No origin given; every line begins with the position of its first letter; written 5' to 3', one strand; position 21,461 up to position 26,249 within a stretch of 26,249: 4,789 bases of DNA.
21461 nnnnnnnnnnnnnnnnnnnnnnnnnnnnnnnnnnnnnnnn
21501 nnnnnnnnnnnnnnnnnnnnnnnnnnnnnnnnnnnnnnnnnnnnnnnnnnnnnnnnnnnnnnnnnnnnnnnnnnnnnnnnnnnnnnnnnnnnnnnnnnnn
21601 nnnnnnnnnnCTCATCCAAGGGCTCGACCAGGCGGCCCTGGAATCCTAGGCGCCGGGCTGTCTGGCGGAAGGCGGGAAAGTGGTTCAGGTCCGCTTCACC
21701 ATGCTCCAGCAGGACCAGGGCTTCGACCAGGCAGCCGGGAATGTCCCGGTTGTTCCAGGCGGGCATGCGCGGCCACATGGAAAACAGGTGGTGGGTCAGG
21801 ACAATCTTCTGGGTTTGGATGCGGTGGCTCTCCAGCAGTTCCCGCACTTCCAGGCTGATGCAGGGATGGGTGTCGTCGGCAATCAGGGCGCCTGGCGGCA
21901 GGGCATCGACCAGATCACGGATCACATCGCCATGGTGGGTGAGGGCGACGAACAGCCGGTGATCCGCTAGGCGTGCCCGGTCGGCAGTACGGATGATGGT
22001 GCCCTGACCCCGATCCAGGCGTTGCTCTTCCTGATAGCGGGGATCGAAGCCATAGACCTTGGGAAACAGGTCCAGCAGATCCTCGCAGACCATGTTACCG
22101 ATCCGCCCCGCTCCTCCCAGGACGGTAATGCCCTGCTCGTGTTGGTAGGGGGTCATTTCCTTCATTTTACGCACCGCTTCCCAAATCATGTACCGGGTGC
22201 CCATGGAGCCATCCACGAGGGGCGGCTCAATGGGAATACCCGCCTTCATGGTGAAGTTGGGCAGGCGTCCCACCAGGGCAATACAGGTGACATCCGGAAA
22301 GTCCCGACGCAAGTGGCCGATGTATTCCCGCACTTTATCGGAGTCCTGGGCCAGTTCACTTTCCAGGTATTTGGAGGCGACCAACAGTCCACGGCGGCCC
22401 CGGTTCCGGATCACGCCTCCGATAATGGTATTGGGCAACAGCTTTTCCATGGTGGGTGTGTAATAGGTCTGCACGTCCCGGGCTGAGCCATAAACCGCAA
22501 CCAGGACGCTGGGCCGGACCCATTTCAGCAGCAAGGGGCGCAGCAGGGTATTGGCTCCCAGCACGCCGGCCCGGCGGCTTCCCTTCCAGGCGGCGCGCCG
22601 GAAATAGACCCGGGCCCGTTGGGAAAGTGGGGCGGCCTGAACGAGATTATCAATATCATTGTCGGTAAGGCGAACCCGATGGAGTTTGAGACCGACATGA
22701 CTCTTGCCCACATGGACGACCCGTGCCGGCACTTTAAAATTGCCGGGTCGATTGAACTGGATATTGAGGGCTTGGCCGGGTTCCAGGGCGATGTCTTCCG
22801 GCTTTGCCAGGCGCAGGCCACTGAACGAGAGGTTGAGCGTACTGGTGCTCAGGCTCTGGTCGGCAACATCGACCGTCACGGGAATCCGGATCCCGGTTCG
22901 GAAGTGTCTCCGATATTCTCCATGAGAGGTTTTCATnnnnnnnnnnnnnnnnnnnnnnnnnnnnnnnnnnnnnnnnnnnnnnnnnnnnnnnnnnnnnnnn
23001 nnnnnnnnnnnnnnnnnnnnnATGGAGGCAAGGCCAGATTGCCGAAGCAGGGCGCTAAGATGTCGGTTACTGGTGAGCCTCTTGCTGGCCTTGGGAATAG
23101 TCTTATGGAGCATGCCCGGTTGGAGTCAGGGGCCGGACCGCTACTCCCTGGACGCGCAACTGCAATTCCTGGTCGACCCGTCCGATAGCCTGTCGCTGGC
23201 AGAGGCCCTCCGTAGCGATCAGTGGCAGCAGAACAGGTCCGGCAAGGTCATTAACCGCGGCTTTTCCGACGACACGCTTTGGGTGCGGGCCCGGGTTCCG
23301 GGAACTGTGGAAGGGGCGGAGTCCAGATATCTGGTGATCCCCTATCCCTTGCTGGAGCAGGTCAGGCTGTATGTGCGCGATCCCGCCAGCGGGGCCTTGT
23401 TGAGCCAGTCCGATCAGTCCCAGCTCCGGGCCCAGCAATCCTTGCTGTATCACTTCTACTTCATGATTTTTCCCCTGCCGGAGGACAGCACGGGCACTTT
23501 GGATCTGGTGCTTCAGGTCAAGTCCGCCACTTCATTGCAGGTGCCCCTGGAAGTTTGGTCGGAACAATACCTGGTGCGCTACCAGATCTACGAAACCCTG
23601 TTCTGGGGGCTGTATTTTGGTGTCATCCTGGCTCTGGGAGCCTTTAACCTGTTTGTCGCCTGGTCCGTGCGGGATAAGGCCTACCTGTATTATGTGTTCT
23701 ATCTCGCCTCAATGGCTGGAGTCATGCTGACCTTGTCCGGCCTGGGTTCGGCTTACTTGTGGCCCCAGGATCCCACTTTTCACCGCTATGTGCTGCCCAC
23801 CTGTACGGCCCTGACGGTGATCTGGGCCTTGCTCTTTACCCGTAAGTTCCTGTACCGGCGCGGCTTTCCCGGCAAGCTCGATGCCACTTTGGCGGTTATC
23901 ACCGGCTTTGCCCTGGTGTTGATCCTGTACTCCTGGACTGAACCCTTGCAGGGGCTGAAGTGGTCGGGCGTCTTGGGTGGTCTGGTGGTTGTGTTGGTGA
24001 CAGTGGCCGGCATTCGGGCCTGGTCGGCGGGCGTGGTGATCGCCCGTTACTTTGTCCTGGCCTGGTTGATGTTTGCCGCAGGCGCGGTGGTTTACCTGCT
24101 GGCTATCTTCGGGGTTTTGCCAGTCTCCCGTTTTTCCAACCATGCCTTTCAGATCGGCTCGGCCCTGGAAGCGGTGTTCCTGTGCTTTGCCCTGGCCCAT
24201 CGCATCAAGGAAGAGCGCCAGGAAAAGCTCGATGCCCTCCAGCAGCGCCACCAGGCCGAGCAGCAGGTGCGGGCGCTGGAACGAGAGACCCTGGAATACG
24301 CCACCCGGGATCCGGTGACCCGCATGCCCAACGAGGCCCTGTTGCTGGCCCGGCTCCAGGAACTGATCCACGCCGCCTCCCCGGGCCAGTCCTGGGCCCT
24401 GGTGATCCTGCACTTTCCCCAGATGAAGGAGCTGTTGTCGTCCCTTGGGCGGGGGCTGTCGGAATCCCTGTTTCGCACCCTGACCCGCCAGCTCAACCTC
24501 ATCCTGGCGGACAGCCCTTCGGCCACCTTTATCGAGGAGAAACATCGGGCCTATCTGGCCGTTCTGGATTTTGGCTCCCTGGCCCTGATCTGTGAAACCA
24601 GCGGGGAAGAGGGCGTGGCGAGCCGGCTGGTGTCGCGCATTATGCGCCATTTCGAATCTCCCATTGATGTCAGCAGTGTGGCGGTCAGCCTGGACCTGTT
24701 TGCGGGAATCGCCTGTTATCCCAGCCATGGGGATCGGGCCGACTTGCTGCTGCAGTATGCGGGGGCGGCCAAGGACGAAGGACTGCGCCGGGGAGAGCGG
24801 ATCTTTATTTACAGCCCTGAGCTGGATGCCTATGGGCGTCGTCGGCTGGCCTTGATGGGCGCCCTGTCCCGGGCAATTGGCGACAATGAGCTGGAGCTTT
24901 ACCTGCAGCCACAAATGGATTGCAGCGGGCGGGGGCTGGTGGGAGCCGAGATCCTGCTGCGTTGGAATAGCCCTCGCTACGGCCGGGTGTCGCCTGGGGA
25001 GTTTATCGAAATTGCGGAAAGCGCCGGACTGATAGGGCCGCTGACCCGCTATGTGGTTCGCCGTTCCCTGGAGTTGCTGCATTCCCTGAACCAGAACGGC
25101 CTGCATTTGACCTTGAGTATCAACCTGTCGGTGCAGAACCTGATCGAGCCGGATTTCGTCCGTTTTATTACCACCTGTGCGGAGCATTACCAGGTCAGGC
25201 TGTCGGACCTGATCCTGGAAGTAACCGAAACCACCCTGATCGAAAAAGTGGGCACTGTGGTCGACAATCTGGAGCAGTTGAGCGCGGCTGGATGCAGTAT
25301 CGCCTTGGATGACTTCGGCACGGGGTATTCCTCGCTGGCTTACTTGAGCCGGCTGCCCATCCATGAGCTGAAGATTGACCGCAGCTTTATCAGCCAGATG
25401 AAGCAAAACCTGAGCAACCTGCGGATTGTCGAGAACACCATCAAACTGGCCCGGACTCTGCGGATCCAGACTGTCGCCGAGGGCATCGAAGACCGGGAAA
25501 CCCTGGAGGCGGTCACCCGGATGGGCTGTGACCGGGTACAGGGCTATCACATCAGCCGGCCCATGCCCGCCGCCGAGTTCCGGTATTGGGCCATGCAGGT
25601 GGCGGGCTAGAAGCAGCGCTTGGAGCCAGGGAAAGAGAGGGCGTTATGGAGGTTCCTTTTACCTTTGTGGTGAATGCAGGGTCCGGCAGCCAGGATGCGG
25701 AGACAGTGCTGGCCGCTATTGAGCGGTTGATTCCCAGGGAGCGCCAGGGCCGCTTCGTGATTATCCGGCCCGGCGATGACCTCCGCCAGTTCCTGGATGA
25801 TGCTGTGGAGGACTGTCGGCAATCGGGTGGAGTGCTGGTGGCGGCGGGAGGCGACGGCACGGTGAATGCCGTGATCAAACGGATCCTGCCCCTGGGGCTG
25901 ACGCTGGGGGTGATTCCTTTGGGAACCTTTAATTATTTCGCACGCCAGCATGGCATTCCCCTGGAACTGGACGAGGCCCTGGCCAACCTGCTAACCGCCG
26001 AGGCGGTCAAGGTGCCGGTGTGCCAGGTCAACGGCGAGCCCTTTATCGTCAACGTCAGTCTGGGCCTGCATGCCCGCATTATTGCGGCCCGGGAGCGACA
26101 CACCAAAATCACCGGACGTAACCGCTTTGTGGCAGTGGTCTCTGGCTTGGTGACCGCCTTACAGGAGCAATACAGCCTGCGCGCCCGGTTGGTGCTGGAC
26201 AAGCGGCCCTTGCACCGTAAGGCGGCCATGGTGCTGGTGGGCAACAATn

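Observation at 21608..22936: PilZ fused to an acyl-ACP-reductase-like enzyme: candidate c-di-GMP-gated fatty-acyl reductase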

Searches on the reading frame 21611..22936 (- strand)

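Call 4: search_protein_families(library=pfam, proteins=[window:21611-22936:-], max_evalue=1)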
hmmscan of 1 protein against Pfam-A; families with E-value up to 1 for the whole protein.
window:21611-22936:- (442 aa): 3 families
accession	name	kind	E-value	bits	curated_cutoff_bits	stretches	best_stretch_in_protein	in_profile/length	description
PF07238.19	PilZ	-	1e-12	48.7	22.5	1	9-99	3-100/102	PilZ domain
PF01370.27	Epimerase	-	0.12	12.2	20.9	1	270-310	1-41/240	NAD dependent epimerase/dehydratase family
PF17757.6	UvrB_inter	-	0.17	12.5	22.9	1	63-108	31-76/91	UvrB interaction domain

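Call 5: search_protein_families(library=ncbifam, proteins=[window:21611-22936:-], max_evalue=1)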
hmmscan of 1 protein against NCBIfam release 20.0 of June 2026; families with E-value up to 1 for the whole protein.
window:21611-22936:- (442 aa): 0 families

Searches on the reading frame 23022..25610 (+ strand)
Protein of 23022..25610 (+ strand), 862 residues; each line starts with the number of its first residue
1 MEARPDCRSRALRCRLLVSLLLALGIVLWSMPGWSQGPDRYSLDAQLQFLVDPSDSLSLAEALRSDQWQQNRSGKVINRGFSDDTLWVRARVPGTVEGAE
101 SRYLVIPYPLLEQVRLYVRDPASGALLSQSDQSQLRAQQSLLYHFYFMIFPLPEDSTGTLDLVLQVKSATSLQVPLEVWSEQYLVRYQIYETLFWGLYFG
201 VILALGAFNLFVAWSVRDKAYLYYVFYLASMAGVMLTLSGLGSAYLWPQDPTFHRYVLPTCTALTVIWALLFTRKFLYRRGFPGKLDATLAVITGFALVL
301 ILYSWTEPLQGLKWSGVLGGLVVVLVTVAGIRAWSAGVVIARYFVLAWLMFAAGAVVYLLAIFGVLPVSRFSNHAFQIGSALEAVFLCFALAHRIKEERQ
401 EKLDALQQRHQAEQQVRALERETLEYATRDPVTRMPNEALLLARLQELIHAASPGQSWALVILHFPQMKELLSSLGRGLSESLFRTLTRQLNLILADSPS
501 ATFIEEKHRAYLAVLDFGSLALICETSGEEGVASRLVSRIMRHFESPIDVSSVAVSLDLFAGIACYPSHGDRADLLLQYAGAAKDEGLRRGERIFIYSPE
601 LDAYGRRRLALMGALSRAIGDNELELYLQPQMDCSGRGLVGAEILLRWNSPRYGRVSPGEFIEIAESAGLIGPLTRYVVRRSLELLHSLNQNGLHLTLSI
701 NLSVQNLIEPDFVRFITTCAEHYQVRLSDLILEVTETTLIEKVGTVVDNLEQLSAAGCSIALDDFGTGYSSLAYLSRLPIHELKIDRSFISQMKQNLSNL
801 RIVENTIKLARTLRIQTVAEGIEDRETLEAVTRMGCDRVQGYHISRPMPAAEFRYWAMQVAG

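Call 16: search_protein_families(library=pfam, proteins=[window:23022-25610:+], max_evalue=0.001)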
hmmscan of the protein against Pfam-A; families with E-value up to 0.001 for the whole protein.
window:23022-25610:+ (862 aa): 4 families
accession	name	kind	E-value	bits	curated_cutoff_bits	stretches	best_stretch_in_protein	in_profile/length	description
PF00563.25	EAL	-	4.4e-69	232.9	31.3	1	614-847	3-236/236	EAL domain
PF07695.17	7TMR-DISM_7TM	-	3e-47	161.7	29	1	191-394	1-205/205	7TM diverse intracellular signalling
PF07696.17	7TMR-DISMED2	-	1.2e-20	74.3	22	1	45-180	2-136/136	7TMR-DISM extracellular 2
PF00990.26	GGDEF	-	9.7e-10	38.9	23.8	1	427-585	1-152/161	Diguanylate cyclase, GGDEF domain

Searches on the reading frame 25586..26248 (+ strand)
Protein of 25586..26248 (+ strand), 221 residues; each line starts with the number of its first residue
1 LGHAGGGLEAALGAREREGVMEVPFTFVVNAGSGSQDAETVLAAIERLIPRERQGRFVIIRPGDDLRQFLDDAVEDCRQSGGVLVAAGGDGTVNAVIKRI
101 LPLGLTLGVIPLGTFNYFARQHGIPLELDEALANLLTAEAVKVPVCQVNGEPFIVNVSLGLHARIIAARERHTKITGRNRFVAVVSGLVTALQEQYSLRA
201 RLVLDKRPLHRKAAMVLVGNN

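Call 16: search_protein_families(library=pfam, proteins=[window:25586-26248:+], max_evalue=0.001)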
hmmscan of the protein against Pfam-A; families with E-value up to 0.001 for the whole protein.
window:25586-26248:+ (221 aa): 1 family
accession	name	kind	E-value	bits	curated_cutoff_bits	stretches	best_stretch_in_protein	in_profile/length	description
PF00781.29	DAGK_cat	-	9.4e-21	74.1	23.6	1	25-148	2-125/125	Diacylglycerol kinase catalytic domain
